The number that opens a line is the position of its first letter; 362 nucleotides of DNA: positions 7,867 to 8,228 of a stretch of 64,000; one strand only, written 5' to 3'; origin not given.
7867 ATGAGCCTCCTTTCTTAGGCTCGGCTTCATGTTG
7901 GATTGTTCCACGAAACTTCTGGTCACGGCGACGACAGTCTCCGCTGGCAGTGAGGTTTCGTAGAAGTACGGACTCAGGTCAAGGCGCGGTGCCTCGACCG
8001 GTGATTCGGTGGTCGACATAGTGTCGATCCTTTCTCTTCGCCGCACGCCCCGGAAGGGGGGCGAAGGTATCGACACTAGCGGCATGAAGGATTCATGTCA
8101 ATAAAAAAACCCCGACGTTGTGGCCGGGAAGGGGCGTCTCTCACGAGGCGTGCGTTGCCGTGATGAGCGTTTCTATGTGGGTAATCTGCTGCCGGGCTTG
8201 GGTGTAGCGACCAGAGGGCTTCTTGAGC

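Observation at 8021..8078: Conserved leader hairpin embedding the -10 element and the Shine-Dalgarno of paralog 1, with a near-identical copy before paralog 3 at 11286..11333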

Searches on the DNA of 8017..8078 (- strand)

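Call 63: build_rna_model(alignment_id=A3, structure=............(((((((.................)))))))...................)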
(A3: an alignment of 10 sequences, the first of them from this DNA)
Model R1 built from alignment A3 (10 sequences, 62 columns); structure: as given.
model positions 57; base pairs 7; branch points 0; effective number of sequences 10; information 0.819 bits per position. Calibrated on 0.2 Mb of random sequence (short: E-values are rough).
structure used (alignment columns):
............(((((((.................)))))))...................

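Call 64: search_with_rna_model(model_id=R1, sources=[window, L001, L002, L003, L004, L005, L006, L007, L008, L009, L010, L011, L095, L096, L097, L098, L099, L100, L101, L102, L103, L104, L105], max_evalue=1, show_alignments=0)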
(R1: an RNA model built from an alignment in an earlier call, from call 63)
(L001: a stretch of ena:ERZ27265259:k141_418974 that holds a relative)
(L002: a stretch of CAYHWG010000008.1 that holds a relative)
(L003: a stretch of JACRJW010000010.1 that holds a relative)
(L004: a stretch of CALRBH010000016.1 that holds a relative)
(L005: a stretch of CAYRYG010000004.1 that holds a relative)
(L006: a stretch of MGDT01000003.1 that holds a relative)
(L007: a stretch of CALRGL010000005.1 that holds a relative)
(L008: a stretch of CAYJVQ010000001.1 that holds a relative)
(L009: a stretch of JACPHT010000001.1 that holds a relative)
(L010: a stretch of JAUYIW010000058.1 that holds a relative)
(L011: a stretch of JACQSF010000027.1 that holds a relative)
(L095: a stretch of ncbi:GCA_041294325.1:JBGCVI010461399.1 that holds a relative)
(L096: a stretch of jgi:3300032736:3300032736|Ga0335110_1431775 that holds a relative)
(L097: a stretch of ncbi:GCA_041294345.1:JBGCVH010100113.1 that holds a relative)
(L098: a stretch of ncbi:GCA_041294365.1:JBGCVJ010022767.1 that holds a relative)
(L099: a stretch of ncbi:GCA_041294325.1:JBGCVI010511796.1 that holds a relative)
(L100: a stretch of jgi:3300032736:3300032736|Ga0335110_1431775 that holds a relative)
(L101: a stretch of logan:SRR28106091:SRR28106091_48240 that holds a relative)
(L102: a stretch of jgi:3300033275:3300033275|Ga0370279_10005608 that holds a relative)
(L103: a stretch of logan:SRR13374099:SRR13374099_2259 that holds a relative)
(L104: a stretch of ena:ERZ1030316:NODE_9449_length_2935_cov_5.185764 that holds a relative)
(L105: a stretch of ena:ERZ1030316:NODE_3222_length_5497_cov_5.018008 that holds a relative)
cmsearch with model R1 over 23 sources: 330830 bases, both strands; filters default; matches with E-value up to 1: 13.
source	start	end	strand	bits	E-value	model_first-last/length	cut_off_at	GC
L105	2486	2541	+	60.8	2.8e-10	1-57/57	no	0.46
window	11275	11333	-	58.4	9.2e-10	1-57/57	no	0.56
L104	641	688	+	54.8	5.8e-09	1-57/57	no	0.48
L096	9765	9820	+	53.4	1.2e-08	1-57/57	no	0.48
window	8017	8078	-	52.2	2.2e-08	1-57/57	no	0.6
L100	5956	6003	+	50.8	4.3e-08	1-57/57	no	0.48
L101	3515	3562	+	50.8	4.3e-08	1-57/57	no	0.48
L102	670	717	+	50.8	4.3e-08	1-57/57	no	0.48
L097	5947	6003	+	48.5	1.4e-07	1-57/57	no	0.47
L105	4088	4144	+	48.2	1.6e-07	1-57/57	no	0.54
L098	5947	5985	+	29.7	0.0019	1-57/57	no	0.46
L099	5947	5985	+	29.7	0.0019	1-57/57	no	0.46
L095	689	731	+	27.5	0.0058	1-57/57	no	0.44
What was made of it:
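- On Dispersed repeat (REP / MITE-like palindrome): A covariance model finds it only in front of P3-like genes in 331 kb of Uhrbacteria sequence (call 64).
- Tried and rejected: A covariance model built from the ten leaders found no further copies in 331 kb of Uhrbacteria loci (call 64).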
